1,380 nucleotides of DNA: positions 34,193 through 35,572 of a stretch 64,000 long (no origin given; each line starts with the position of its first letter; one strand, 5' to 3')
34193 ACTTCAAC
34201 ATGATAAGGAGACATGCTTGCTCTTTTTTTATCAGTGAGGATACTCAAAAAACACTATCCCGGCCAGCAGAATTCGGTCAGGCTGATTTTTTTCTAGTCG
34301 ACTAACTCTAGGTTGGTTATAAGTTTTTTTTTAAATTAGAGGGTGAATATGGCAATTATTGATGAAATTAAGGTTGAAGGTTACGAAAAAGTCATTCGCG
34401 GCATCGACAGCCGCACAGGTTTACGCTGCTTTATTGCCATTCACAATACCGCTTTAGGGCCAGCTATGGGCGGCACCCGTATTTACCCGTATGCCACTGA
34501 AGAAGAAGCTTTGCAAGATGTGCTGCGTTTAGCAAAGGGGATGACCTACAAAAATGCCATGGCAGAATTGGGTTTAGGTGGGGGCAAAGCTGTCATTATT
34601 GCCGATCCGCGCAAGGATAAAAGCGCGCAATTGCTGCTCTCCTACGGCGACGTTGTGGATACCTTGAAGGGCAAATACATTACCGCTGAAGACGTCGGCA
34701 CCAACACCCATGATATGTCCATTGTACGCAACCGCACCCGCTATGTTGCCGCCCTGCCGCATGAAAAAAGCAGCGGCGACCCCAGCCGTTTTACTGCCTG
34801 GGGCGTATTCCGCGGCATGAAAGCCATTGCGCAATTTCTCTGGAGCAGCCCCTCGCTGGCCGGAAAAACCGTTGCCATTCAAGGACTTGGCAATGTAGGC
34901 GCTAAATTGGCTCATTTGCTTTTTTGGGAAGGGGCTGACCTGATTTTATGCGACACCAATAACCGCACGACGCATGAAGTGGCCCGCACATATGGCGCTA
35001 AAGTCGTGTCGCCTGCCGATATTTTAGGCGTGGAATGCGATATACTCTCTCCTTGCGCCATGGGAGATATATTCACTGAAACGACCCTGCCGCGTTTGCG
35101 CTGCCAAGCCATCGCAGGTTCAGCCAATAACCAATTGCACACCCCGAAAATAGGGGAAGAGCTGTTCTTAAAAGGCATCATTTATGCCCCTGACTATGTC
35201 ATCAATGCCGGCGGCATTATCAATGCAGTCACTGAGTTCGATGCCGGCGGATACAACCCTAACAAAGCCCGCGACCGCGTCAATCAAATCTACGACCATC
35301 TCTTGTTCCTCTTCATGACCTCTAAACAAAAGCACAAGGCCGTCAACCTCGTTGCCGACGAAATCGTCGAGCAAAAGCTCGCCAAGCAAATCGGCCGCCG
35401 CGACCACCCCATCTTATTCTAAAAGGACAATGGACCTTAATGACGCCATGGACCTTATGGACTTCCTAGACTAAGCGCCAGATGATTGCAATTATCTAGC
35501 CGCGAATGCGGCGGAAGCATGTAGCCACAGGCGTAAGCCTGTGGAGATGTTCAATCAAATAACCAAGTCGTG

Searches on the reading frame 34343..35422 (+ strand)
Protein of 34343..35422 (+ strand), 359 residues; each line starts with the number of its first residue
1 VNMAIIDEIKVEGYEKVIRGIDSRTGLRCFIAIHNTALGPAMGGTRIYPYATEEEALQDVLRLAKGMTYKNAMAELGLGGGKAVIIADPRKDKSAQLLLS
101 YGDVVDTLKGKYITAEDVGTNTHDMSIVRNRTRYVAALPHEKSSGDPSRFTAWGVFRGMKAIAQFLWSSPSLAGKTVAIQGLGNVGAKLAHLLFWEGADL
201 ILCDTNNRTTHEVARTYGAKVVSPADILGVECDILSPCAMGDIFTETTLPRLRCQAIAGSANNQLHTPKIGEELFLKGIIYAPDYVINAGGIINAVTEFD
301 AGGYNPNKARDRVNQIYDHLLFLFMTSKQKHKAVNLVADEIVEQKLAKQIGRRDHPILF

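Call 9: search_protein_families(library=ncbifam, proteins=[window:34343-35422:+])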
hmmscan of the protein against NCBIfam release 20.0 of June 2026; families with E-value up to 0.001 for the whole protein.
window:34343-35422:+ (359 aa): 6 families
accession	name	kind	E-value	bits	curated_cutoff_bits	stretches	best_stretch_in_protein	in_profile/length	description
NF035922.1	Trp_DH_ScyB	equivalog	6.6e-104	347.6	600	1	7-348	4-341/346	tryptophan dehydrogenase ScyB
NF040817.1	GdhA_Arch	equivalog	5.1e-25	88.5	750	2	30-193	57-231/419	glutamate dehydrogenase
NF041398.1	GluDhGdhB_Halo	equivalog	3.3e-19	69.1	620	1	29-298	53-346/410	glutamate dehydrogenase GdhB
NF006929.0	PRK09414.1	equivalog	4.9e-10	38.9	536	0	207-319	287-401/445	NADP-specific glutamate dehydrogenase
NF010634.0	PRK14031.1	equivalog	1.4e-07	30.4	822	0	32-98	78-140/444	NADP-specific glutamate dehydrogenase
NF010633.0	PRK14030.1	subfamily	1.7e-06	27.4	743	0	33-97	79-139/445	glutamate dehydrogenase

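Call 44: find_encoding_contigs(protein=window:34343-35422:+, flank=3000, max_places=10)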
Protein window:34343-35422:+ (359 aa): no gene with exactly this product is on record in the collection.

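Call 48: find_encoding_contigs(protein=window:34349-35422:+, flank=3000, max_places=10)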
Protein window:34349-35422:+ (357 aa): 3 contigs read that carry it; 1 place shown.
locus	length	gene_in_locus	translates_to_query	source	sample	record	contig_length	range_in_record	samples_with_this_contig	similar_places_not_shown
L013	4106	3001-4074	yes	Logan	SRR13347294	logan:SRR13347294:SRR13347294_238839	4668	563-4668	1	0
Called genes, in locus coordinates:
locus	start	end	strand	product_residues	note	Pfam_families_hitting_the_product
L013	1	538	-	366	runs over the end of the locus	?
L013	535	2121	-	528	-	PF08245:Mur_ligase_M, PF02875:Mur_ligase_C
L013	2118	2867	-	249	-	PF00561:Abhydrolase_1, PF12146:Hydrolase_4, PF12697:Abhydrolase_6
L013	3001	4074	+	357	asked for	PF02812:ELFV_dehydrog_N, PF02826:2-Hacid_dh_C (faint), PF00208:ELFV_dehydrog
